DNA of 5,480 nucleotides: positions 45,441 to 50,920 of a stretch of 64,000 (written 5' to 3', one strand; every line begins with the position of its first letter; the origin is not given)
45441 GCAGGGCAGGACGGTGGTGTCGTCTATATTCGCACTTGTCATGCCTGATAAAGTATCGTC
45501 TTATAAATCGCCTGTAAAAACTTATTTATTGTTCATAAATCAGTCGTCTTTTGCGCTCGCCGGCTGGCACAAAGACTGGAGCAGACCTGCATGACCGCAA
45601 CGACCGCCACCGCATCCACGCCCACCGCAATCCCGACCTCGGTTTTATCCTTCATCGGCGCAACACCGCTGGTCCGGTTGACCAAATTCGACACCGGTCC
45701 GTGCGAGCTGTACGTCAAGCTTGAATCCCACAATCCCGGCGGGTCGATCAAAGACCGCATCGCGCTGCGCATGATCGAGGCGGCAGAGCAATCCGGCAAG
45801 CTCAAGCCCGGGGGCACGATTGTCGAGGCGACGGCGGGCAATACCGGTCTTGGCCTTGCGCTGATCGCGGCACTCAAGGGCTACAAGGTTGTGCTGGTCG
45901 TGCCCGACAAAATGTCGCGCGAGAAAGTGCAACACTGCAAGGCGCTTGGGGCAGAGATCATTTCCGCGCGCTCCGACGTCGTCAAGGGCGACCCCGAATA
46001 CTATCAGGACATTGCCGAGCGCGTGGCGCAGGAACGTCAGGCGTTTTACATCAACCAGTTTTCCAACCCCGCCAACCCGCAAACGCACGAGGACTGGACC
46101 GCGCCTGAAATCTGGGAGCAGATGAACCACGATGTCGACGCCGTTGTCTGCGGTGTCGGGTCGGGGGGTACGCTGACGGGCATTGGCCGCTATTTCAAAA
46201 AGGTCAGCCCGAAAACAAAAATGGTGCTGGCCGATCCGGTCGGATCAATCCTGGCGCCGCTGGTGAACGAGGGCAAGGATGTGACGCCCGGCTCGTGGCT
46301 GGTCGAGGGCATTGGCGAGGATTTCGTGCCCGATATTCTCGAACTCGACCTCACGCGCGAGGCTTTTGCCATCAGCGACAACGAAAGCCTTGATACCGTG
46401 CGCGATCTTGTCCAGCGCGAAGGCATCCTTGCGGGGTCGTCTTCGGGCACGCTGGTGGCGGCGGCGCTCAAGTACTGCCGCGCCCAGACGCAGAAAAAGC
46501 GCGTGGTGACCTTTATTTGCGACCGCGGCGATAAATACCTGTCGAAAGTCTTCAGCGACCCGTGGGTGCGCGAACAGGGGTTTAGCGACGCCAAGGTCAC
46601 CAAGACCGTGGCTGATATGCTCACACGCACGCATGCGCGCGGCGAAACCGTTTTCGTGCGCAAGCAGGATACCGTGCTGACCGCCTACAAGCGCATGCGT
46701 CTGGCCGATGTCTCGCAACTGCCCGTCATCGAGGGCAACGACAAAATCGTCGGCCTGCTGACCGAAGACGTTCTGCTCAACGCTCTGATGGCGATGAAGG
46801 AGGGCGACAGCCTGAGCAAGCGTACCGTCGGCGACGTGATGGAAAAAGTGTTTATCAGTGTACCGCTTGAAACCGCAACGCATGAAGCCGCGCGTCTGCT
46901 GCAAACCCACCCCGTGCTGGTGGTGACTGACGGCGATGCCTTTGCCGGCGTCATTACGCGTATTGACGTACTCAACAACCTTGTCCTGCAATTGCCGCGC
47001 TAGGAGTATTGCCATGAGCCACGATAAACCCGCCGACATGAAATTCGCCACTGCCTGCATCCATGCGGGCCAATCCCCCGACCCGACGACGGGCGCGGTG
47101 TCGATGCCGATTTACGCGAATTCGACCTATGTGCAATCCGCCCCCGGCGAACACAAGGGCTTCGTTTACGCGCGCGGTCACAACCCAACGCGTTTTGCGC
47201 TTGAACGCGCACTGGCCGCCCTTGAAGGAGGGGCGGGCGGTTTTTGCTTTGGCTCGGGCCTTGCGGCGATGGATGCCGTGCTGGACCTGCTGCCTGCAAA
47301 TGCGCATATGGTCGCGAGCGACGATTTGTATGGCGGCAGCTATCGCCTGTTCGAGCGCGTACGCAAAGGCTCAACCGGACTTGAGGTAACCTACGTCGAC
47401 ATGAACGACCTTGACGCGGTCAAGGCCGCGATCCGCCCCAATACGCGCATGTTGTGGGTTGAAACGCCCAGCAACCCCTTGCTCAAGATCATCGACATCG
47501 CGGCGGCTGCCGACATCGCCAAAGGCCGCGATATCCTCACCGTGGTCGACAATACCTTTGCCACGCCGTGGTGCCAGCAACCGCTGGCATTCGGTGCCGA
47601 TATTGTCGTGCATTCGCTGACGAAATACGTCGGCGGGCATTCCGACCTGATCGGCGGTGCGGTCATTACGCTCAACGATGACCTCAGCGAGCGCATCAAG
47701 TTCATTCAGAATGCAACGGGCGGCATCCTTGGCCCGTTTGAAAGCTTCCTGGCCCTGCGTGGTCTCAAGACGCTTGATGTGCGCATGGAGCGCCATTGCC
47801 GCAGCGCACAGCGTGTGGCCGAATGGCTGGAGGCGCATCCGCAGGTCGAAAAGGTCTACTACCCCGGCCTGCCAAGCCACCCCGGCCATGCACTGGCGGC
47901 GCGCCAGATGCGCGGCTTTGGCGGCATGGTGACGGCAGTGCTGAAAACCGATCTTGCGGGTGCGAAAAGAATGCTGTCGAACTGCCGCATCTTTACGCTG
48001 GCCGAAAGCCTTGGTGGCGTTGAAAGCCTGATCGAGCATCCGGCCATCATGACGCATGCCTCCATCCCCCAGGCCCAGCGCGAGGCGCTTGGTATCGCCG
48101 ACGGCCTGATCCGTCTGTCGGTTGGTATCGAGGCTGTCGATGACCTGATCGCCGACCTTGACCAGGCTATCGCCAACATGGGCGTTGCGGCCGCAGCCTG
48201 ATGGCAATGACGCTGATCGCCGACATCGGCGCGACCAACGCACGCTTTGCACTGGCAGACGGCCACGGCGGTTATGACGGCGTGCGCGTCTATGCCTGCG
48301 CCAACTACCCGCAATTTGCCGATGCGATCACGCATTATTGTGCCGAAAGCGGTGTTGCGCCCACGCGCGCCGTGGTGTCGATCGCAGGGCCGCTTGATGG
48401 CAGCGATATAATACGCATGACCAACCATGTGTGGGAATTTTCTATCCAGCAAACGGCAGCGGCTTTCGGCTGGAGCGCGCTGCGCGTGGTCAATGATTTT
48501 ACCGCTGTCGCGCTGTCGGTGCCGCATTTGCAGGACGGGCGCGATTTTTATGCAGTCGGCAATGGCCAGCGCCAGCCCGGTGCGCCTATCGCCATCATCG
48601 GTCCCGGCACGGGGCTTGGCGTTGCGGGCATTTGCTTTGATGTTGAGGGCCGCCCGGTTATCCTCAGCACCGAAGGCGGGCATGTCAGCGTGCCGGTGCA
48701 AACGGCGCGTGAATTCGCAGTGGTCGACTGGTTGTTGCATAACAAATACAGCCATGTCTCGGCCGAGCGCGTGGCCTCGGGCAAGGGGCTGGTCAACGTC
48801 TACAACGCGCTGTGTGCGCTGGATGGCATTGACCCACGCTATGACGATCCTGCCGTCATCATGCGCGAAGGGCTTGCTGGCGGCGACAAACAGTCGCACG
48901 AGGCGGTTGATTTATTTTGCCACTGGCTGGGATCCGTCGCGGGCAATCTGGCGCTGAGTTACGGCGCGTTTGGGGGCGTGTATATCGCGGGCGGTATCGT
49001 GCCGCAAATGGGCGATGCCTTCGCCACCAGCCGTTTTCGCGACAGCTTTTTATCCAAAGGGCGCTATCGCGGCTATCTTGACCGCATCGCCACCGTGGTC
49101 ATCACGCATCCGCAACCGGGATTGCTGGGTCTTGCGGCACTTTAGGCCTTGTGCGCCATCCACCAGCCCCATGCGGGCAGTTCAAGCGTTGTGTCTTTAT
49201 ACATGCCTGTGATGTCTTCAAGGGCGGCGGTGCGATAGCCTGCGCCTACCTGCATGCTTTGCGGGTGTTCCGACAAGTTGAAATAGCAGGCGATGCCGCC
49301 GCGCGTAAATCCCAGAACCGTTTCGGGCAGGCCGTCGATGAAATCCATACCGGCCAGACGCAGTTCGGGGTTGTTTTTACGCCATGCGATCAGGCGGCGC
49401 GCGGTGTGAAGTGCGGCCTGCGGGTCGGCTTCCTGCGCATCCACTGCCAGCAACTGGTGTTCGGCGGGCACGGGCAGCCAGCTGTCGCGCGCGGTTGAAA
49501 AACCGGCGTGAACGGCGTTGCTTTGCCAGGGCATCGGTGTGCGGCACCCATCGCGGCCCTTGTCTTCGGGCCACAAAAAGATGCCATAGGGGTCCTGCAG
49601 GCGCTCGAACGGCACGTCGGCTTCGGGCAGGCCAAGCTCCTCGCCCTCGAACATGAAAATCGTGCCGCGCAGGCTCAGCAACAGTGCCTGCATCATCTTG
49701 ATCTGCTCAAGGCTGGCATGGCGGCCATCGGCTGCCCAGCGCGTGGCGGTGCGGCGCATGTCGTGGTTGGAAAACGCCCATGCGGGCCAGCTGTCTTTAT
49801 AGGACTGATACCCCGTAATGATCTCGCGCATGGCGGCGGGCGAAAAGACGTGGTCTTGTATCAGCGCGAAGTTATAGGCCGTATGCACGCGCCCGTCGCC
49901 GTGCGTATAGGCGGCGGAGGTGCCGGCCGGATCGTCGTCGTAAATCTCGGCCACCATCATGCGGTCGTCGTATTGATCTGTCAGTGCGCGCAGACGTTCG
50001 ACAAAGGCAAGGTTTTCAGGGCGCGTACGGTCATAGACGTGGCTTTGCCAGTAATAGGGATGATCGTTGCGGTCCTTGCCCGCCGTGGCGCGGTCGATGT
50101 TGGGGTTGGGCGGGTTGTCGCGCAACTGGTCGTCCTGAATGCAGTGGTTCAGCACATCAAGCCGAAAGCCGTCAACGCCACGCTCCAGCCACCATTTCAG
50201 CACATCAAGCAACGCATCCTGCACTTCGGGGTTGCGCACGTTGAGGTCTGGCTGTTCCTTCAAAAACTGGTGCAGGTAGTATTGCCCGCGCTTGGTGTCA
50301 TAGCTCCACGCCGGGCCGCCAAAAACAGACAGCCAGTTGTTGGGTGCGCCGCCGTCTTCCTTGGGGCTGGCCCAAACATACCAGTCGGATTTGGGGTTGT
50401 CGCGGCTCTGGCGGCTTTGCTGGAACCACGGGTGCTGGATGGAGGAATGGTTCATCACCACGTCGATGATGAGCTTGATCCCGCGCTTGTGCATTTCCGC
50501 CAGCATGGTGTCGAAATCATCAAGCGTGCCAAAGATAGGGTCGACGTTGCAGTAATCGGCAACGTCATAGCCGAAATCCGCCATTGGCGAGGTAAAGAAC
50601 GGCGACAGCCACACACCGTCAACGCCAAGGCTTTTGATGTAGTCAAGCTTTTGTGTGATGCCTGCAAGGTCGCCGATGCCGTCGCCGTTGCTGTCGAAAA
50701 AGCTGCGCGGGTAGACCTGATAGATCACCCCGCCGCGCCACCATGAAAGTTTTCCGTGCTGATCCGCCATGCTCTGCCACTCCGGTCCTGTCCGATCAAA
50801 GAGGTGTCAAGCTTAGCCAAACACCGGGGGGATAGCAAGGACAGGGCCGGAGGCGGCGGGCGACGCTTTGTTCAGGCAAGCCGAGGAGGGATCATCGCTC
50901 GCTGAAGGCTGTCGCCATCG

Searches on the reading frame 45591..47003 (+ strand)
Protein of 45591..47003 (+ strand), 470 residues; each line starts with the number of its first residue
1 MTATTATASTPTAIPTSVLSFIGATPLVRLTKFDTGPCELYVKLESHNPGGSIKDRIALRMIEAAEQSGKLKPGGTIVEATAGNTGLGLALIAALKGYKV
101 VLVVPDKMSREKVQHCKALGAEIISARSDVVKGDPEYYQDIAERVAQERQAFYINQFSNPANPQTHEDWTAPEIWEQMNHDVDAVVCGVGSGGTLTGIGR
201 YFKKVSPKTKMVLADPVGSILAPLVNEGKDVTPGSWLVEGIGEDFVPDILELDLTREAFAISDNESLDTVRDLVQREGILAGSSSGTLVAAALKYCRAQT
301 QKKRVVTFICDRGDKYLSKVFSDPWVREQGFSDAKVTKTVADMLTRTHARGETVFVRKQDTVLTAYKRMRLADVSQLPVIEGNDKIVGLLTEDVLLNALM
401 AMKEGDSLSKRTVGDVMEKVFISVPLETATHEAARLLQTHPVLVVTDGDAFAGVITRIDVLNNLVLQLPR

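Call 66: search_protein_families(library=ncbifam, proteins=[window:45591-47003:+], max_evalue=1e-10)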
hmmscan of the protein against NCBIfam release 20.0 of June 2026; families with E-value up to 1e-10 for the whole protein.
window:45591-47003:+ (470 aa): 31 families (the best 25 are shown)
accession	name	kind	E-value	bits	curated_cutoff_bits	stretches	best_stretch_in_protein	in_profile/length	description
TIGR01137.1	cysta_beta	equivalog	2.9e-124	415.2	510.25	1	16-464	3-456/457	cystathionine beta-synthase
NF007989.0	PRK10717.1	equivalog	1.9e-108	362.5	387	1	15-333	5-329/334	cysteine synthase A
TIGR01136.1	cysKM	subfamily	2.5e-91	306.2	344.15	1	19-319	2-296/299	cysteine synthase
TIGR01139.1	cysK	equivalog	5.4e-90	301.7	350.95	1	20-319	3-295/298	cysteine synthase A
NF053679.1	CysteaSynCapA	equivalog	1e-78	264.5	600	1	16-331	8-329/329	cysteate synthase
TIGR03945.1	PLP_SbnA_fam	equivalog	2.7e-75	253.3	349.95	1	19-326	2-304/304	2,3-diaminopropionate biosynthesis protein SbnA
NF008735.0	PRK11761.1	equivalog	8e-75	251.8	413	1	17-319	5-291/296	cysteine synthase CysM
TIGR01138.1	cysM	equivalog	5.3e-70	236.2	394.2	1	18-319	2-287/290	cysteine synthase B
NF052478.1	CystDsulMYC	equivalog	1e-37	130.3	600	1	38-345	37-349/354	L-cysteine desulfhydrase Cds1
NF005292.0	PRK06815.1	equivalog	7.6e-27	94.2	371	1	24-312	21-306/320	threonine/serine dehydratase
NF004996.0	PRK06381.1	equivalog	6.8e-23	81.2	266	1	24-205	15-190/319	threonine synthase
NF006390.0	PRK08639.1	equivalog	2.3e-22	79.6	421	1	20-309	21-310/418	threonine ammonia-lyase IlvA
TIGR01127.1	ilvA_1Cterm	equivalog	1.3e-20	73.7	378.75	1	37-310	14-282/380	threonine ammonia-lyase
NF004170.0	PRK05638.1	equivalog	2.4e-20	72.5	421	1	23-315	65-357/442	threonine synthase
NF006094.0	PRK08246.1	subfamily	1.7e-19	70.4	331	1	15-218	14-202/310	serine/threonine dehydratase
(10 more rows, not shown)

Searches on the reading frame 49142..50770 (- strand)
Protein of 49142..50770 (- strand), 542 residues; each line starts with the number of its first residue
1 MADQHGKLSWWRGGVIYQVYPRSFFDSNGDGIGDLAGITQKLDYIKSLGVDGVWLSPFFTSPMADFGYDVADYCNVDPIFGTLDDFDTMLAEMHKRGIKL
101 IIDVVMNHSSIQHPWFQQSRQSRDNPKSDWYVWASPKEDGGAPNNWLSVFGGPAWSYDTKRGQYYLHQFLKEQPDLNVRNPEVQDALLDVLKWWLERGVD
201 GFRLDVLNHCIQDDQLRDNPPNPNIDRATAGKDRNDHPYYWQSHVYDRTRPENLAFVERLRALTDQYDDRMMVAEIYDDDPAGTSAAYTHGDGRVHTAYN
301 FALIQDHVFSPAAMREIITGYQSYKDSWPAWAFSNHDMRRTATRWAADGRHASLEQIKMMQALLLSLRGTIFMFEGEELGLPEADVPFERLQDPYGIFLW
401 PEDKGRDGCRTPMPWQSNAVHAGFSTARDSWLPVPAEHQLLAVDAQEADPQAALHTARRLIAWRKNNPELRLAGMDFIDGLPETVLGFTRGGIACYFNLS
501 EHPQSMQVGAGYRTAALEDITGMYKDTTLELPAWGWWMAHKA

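Call 59: list_cluster_members(proteins=[window:49142-50770:-, window:48201-49145:+, window:61073-61888:-, window:54502-56202:-, window:60038-61009:-, window:50892-52238:-, window:56199-58340:-, window:56199-58373:-])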
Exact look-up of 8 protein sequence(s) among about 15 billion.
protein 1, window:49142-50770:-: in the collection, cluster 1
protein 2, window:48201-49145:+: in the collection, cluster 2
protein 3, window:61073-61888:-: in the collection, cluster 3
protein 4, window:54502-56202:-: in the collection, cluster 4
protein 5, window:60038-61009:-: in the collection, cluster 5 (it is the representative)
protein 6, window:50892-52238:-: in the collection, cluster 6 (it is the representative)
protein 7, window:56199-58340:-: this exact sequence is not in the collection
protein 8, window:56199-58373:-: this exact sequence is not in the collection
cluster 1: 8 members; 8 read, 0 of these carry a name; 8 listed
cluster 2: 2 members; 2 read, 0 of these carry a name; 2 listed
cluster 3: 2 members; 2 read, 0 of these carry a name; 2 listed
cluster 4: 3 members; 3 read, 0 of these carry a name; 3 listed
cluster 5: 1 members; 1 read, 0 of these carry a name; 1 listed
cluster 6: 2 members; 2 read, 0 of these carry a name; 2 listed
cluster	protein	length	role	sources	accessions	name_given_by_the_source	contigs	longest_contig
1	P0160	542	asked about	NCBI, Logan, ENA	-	-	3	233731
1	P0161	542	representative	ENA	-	-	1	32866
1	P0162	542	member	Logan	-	-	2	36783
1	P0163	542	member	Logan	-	-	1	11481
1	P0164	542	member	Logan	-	-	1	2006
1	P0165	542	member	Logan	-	-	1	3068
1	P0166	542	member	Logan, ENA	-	-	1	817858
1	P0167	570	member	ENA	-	-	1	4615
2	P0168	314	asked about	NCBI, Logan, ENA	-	-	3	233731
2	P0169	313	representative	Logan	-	-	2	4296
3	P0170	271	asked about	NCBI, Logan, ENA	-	-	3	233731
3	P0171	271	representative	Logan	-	-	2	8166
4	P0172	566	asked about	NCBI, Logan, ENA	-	-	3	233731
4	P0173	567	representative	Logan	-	-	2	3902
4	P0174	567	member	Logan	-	-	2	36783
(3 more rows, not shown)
